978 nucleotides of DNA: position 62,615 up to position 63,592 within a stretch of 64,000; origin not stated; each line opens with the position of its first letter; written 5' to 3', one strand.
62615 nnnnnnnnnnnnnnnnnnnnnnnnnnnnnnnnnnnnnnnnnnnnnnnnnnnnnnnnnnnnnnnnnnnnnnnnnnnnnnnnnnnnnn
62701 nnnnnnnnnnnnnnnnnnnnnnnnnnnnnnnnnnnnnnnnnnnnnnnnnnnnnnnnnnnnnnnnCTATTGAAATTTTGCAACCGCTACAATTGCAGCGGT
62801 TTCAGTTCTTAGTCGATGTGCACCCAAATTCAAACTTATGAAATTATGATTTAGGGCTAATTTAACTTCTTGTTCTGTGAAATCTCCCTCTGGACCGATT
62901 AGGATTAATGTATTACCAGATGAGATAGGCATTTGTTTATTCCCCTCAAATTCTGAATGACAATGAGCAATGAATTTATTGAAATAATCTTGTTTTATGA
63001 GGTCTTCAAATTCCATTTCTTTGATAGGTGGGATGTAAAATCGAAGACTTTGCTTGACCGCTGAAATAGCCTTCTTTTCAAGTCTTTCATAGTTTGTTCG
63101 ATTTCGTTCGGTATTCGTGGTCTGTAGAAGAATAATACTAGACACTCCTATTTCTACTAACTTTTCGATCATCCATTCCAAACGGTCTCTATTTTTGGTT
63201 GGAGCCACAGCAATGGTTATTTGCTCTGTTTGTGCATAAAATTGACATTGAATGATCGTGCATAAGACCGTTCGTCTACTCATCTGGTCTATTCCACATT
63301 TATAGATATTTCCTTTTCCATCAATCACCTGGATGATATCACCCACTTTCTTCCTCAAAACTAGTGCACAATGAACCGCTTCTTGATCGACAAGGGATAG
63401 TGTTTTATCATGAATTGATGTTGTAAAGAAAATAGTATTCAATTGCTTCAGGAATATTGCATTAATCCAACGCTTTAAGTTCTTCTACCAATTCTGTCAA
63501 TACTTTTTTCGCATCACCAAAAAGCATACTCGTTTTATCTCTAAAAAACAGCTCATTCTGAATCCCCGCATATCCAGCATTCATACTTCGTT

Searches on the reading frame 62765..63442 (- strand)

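Call 24: search_protein_families(library=pfam, proteins=[window:62765-63442:-], max_evalue=0.00001)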
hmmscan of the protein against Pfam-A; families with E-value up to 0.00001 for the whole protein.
window:62765-63442:- (225 aa): 2 families
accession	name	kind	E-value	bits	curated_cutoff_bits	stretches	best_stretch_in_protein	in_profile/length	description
PF04452.19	Methyltrans_RNA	-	3.9e-36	124.6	23.9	1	74-224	6-164/165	RNA methyltransferase domain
PF20260.4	PUA_4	-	3.9e-08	33.7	23.9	1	19-64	3-48/48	RNA methyltransferase PUA domain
